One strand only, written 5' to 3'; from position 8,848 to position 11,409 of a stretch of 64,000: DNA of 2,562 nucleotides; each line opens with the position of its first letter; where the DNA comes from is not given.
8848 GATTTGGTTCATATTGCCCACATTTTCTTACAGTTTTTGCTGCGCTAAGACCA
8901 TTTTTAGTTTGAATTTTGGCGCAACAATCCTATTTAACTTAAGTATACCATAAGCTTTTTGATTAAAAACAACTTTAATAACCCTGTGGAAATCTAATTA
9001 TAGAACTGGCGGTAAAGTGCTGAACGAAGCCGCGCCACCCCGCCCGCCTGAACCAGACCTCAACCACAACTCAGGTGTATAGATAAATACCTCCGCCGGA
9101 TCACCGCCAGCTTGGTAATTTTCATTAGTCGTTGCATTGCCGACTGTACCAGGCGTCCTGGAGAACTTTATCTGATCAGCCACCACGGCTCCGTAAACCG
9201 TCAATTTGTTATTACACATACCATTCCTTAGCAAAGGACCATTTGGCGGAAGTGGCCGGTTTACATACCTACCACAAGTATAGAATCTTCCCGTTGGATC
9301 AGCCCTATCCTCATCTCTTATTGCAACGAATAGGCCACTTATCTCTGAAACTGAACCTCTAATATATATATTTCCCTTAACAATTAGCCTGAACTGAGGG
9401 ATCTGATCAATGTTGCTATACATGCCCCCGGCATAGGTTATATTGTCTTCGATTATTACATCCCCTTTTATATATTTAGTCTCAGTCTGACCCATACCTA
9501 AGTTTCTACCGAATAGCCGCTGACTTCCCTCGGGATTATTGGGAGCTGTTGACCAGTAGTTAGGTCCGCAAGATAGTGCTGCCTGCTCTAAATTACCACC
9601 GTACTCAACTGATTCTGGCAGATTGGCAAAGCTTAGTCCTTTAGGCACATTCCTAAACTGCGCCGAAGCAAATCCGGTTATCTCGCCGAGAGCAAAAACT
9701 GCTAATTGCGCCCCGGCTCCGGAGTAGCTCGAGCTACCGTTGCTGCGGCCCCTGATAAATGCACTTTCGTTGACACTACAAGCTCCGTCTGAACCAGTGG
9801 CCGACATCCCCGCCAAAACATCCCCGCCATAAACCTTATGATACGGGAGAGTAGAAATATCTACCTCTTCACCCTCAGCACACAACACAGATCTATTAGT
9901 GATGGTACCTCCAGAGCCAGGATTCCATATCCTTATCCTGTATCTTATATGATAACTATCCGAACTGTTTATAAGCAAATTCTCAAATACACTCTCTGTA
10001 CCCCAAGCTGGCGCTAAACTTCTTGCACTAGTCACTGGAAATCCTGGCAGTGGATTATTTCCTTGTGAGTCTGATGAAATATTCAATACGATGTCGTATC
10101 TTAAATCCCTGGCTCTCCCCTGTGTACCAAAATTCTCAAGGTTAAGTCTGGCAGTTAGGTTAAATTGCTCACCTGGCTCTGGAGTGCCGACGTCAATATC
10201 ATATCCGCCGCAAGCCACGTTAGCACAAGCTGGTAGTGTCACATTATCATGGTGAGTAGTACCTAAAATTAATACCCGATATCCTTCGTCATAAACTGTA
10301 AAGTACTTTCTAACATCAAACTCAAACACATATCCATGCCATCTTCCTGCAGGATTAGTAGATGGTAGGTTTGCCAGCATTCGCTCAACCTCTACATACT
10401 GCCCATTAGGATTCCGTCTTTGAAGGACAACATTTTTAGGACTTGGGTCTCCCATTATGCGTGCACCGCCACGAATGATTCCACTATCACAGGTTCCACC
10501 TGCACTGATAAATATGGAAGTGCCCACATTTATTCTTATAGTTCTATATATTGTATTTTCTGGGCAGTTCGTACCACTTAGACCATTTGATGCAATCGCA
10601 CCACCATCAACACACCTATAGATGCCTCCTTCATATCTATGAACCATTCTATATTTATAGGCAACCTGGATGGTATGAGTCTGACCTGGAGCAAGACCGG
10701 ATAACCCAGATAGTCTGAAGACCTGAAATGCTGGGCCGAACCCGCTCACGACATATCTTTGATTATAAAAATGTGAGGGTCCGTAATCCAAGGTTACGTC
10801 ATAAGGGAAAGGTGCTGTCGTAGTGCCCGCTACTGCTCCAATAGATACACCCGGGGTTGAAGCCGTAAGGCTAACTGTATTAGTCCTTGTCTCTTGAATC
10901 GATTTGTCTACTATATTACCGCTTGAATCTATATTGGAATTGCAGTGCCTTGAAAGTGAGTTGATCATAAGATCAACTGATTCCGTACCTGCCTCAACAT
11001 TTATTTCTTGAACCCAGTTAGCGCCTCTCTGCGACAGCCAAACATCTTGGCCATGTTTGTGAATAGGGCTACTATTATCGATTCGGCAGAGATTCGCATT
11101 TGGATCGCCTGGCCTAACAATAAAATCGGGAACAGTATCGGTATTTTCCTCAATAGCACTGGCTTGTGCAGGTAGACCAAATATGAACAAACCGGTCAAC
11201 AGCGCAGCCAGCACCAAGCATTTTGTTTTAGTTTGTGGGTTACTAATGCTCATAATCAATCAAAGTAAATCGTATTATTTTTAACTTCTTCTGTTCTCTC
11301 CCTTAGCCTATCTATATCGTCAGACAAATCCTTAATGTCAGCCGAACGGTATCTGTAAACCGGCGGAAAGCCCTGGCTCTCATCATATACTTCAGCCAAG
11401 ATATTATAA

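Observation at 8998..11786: Unrecognisable 753-aa secreted Cys-rich protein and a coupled TM protein head a secretin-less T4P operon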

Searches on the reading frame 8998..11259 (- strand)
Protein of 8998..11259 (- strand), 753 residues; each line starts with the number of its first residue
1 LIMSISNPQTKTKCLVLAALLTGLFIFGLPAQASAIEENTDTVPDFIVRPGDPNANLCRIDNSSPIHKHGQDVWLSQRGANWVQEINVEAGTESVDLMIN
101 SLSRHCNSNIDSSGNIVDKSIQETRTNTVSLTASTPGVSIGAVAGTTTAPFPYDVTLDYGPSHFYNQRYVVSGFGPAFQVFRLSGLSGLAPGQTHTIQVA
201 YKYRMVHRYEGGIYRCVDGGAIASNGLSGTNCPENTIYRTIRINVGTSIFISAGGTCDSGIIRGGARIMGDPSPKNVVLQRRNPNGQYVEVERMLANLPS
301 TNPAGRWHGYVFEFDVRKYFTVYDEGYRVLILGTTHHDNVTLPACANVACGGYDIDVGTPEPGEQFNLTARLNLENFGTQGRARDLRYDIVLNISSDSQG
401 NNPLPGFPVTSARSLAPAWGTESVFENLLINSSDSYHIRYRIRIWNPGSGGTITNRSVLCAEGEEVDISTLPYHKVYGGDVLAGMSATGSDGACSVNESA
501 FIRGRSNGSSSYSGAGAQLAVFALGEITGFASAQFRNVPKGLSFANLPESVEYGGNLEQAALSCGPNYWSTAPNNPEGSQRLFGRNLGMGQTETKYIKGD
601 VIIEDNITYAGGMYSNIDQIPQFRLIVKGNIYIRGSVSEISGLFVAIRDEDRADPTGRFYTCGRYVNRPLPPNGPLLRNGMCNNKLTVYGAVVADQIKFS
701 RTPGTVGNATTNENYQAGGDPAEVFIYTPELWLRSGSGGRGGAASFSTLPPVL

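Call 6: search_protein_families(library=pfam, proteins=[window:8998-11259:-], max_evalue=0.1)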
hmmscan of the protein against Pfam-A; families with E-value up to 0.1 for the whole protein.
window:8998-11259:- (753 aa): 0 families

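Call 7: find_homologous_proteins(query=window:8998-11259:-)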
Query window:8998-11259:- (753 aa): 2 proteins with E <= 0.001 among 8000 candidates.
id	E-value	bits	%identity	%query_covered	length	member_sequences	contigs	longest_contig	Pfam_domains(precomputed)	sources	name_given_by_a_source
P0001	0.0e+0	1737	100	100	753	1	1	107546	-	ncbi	-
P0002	3.1e-88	315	32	100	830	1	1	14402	-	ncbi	-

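Call 9: search_protein_families(library=ncbifam, proteins=[window:8998-11259:-], max_evalue=0.1)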
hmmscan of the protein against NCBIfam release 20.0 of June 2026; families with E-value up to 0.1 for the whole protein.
window:8998-11259:- (753 aa): 0 families

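Call 11: find_encoding_contigs(protein=P0002, flank=10000)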
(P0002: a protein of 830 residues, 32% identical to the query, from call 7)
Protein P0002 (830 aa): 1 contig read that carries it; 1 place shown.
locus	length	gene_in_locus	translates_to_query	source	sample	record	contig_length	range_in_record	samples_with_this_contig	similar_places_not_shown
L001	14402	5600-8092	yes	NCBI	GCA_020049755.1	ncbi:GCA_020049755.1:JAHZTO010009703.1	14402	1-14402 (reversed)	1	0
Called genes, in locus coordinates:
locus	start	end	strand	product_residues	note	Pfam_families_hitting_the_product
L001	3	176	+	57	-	?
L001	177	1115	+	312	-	PF13354:Beta-lactamase2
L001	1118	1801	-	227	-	PF00027:cNMP_binding, PF13545:HTH_Crp_2, PF00325:Crp (weak)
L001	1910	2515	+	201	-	PF14470:bPH_3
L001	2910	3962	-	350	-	PF01926:MMR_HSR1, PF02421:FeoB_N (weak), PF06071:YchF-GTPase_C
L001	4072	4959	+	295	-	-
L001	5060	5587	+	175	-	-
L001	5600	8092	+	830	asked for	-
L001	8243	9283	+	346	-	PF25216:Volactin (faint), PF11104:PilM_2, PF14450:FtsA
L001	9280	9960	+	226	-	-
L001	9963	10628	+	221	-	-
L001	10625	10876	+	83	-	-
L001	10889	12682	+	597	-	PF05157:MshEN, PF00437:T2SSE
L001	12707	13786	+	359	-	PF00437:T2SSE, PF13191:AAA_16 (weak)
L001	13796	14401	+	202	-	?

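Call 19: find_encoding_contigs(protein=P0001, flank=3000, max_places=3)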
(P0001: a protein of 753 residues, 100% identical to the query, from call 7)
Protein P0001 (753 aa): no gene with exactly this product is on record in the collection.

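Call 21: search_protein_representatives(alignment_id=A1)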
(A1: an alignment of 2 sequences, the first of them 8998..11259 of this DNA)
Query: 2 sequences, 854 profile positions. Proteins with E-value up to 0.001 (for the whole library): 2994; up to 1e-10: 2471; up to 1e-30: 982. The best 150 are listed.
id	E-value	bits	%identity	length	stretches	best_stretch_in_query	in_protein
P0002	0.0e+00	1660.0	-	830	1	1-854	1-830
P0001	0.0e+00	1396.2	-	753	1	9-854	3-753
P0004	6.9e-145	501.0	-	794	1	15-854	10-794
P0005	2.1e-94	334.0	-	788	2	390-854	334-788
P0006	2.2e-91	324.0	-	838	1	28-854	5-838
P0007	8.5e-89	315.4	-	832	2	510-854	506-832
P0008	6.9e-82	292.6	-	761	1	22-854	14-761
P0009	8.8e-79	282.3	-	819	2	478-854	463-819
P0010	1.6e-75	271.5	-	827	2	15-270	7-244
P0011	2.9e-75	270.6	-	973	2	507-854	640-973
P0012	3.3e-74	267.2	-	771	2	17-318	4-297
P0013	3.3e-72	260.5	-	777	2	519-854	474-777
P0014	6.6e-72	259.5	-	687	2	520-854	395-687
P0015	1.9e-71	258.0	-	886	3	353-854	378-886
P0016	2.0e-68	248.0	-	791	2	433-854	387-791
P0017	1.0e-67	245.7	-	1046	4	24-285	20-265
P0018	1.5e-62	228.6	-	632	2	518-854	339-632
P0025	1.3e-58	215.6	-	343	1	496-854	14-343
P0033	7.8e-57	209.7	-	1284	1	523-854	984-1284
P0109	2.2e-47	178.4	-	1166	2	325-853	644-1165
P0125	2.6e-46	174.9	-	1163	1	520-854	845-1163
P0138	5.7e-46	173.7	-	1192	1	515-854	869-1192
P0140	1.0e-45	172.9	-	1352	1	502-854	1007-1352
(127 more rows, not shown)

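Call 25: find_homologous_proteins(query=A2, max_evalue=1e-10)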
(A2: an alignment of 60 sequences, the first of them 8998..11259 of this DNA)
Query A2 (60 sequences) (753 aa, profile of the alignment): 2 proteins with E <= 1e-10 among 8000 candidates.
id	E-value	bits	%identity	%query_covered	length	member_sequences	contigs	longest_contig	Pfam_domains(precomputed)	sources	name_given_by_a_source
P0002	2.5e-210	720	32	100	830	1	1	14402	-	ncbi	-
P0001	3.4e-189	650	100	100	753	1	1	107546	-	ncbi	-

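Call 28: search_protein_families(library=pfam, proteins=[P0033, P0140, P0017, P0109, P0125, P0138, P0004, P0025], max_evalue=0.01)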
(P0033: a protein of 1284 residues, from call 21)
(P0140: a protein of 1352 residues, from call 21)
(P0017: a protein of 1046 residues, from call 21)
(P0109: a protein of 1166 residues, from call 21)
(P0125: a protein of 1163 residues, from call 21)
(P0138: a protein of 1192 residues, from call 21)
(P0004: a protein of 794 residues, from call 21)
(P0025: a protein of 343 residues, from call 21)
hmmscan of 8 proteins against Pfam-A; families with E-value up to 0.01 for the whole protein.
P0033 (1284 aa): 3 families
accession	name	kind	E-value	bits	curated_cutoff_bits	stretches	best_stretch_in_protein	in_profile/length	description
PF13624.11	SurA_N_3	-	3.3e-10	40.5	27.2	1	57-193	19-160/162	SurA-like N-terminal domain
PF09312.16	SurA_N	-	0.00025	21.6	30.8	1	79-192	2-115/118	SurA N-terminal domain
PF13623.11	SurA_N_2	-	0.00025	21.4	28.5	1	58-156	18-123/145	SurA-like N-terminal domain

P0140 (1352 aa): 2 families
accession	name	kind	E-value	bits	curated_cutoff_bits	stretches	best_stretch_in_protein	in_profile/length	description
PF13624.11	SurA_N_3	-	0.00093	19.5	27.2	1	29-122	15-113/162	SurA-like N-terminal domain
PF13623.11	SurA_N_2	-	0.0013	19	28.5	1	28-125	12-118/145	SurA-like N-terminal domain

P0017 (1046 aa): 0 families

P0109 (1166 aa): 1 family
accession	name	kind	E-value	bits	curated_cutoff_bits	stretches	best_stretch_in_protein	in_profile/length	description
PF07705.17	CARDB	-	0.0088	16.7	22.7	0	490-559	11-73/101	CARDB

P0125 (1163 aa): 0 families

P0138 (1192 aa): 2 families
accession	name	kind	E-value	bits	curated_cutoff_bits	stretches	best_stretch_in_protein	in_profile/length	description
PF13624.11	SurA_N_3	-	0.00065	20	27.2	1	24-118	12-114/162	SurA-like N-terminal domain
PF04854.19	DUF624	-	0.007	17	24.2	0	293-337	20-64/77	Protein of unknown function, DUF624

P0004 (794 aa): 1 family
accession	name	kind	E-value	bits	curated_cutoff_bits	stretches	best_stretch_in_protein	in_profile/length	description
PF23981.1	DUF7305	-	0.001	19.4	27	1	610-736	63-170/185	Domain of unknown function (DUF7305)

P0025 (343 aa): 0 families

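Call 36: predict_structure(alignment_id=A2)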
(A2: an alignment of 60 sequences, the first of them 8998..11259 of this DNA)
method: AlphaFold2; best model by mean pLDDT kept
length: 753 residues; sequences in the alignment: 60
mean_pLDDT: 87.1   pTM: 0.58
mean pLDDT of the five models: 87.1, 86.7, 85.6, 84.8, 84.8
residues with pLDDT >= 90: 460; 70-90: 219; 50-70: 59; < 50: 15
segments of 3 or more residues with pLDDT < 50: 1-4, 737-746
pLDDT, mean of each block of 10 residues (from residue 1): 54 77 72 81 85 66 83 95 93 95 94 95 96 93 68 88 96 94 94 95 96 90 92 95 91 94 91 92 94 91 70 96 95 94 95 91 93 93 88 93 90 57 91 93 85 87 85 92 86 84 85 90 91 80 78 74 83 85 95 95 96 88 95 96 95 94 80 75 93 94 89 86 91 58 50 85
secondary structure, 60 per line:
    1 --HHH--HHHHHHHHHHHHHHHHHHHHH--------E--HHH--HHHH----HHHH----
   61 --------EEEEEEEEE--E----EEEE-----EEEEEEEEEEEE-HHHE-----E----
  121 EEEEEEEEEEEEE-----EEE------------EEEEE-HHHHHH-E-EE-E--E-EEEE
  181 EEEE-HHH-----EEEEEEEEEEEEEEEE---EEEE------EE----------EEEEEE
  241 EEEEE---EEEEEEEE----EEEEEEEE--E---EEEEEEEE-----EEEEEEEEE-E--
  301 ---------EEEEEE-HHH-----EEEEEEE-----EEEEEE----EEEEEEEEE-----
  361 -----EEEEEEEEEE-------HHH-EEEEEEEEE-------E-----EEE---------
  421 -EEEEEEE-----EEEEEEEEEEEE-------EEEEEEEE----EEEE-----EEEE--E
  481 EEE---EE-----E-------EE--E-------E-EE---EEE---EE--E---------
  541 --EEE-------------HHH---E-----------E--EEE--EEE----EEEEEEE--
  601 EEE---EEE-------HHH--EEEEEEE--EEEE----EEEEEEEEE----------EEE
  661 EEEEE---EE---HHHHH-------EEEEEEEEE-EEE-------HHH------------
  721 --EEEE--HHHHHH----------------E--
elements in order (helices of 4 or more, strands of 3 or more residues): H8-28 H45-48 H53-56 E69-77 E85-88 E94-105 E121-133 E139-141 E154-158 H160-165 E177-184 E194-209 E213-216 E235-245 E249-256 E261-268 E275-282 E288-296 E310-315 E325-331 E337-342 E347-355 E366-375 E387-395 E409-411 E422-428 E434-445 E453-460 E465-468 E474-477 E480-483 E521-523 E543-545 E580-582 E585-587 E592-598 E601-603 E607-609 E622-628 E631-634 E639-647 E658-665 H674-678 E686-694 E696-698 E723-726 H729-734

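Call 39: fold_search(model_id=the predicted structure, library=pdb)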
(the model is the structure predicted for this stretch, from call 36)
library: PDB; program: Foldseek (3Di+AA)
matches with E <= 10: 1575; with E <= 0.001: 149
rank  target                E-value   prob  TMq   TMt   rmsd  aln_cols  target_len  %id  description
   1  7zgj_A                9.0e-07  1.00  0.12  0.14  30.5       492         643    9  Trypanosoma brucei gambiense ISG65 in complex with human complement component C3 (released 2023-04-05)
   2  8uin_A                9.9e-07  1.00  0.13  0.14  30.3       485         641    9  Structure of the C3bBb-albicin complex (released 2024-05-08)
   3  6xi3                  1.2e-06  1.00  0.21  0.35  11.1       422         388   10  Crystal structure of tetra-tandem repeat in extending region of large adhesion protein (released 2020-10-14)
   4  8uh2_A                1.6e-06  1.00  0.12  0.13  30.0       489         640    6  Complex of C3b with the inhibitor albicin (released 2024-05-08)
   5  7u05_A                2.2e-06  1.00  0.12  0.09  18.3       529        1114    8  Structure of the yeast TRAPPII-Rab11/Ypt32 complex in the closed/closed state (composite structure) (released 2022-04-27)
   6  8cem_E                2.3e-06  1.00  0.12  0.14  20.3       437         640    8  Structure of bovine native C3, re-refinement (released 2023-04-05)
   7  8wa2_E                2.8e-06  1.00  0.14  0.09  24.3       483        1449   11  cryo-EM structure of native mastigonemes isolated from Chlamydomonas reinhardtii at 3.0 angstrom resolution (released 2024-04-10)
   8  5hcc_B                4.0e-06  1.00  0.13  0.14  21.7       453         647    9  Ternary complex of human Complement C5 with Ornithodoros moubata OmCI and Dermacentor andersoni RaCI3. (released 2016-03-30)
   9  7sqc_T0               4.2e-06  0.98  0.11  0.14  28.4       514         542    9  Ciliary C1 central pair apparatus isolated from Chlamydomonas reinhardtii (released 2022-04-13)
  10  3hs0_F                4.8e-06  1.00  0.12  0.14  26.8       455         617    7  Cobra Venom Factor (CVF) in complex with human factor B (released 2009-07-07)
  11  7qiv_A                5.1e-06  1.00  0.12  0.13  30.2       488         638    9  Structure of human C3b in complex with the EWE nanobody (released 2022-02-16)
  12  4gh7_B                5.6e-06  1.00  0.16  0.29  12.5       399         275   12  Crystal structure of Anticalin N7A in complex with oncofetal fibronectin fragment Fn7B8 (released 2012-12-26)
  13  6za2_A                5.6e-06  0.99  0.10  0.08  32.6       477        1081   11  Crystal structure of dimeric latent PorU from Porphyromonas gingivalis (released 2021-09-29)
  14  3pvm_B                6.1e-06  1.00  0.12  0.08  27.2       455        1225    7  Structure of Complement C5 in Complex with CVF (released 2011-01-19)
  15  5xwu_A                7.1e-06  0.99  0.09  0.18  19.2       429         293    9  Crystal structure of PTPdelta Ig1-Ig3 in complex with SALM2 LRR-Ig (released 2018-06-06)
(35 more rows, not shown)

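Call 80: list_cluster_members(proteins=[P0001, P0004, P0005, P0008, P0018, P0025, P0033, P0140, P0109, P0014])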
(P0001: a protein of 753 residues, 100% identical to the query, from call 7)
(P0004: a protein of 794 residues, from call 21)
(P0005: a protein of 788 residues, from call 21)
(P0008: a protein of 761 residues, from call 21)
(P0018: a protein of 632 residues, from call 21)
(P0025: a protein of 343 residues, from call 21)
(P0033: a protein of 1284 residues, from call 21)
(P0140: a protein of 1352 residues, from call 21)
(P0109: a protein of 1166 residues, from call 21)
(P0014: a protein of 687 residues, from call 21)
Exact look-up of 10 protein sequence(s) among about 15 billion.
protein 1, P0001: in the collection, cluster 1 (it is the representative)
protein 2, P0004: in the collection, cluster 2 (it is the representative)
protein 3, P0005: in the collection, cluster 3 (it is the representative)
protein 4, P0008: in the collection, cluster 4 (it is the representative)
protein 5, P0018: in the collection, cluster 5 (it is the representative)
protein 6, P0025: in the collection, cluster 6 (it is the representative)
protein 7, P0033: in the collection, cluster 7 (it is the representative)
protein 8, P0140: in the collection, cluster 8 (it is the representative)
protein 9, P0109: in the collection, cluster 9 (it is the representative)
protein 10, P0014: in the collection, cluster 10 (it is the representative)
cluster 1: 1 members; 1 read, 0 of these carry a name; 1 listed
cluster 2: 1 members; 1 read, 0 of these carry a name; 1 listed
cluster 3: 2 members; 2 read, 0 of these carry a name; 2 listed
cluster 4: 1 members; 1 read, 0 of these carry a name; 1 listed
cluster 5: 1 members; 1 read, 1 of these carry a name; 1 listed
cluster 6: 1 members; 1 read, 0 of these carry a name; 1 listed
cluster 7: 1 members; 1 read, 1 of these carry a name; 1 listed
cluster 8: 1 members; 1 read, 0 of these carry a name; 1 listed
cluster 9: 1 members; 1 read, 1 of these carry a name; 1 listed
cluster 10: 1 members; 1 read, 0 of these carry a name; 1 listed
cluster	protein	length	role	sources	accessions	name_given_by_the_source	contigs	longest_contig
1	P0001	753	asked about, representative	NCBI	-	-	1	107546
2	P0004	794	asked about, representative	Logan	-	-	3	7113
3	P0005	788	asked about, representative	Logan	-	-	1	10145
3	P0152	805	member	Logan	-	-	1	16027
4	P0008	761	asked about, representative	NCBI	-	-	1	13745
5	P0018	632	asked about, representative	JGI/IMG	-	hypothetical protein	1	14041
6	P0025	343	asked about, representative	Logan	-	-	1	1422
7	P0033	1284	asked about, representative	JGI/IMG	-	hypothetical protein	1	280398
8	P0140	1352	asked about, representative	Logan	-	-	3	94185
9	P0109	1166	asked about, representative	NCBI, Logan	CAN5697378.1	hypothetical protein BH23PAT2_BH23PAT2_03090 [soil metagenome]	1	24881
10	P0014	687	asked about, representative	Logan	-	-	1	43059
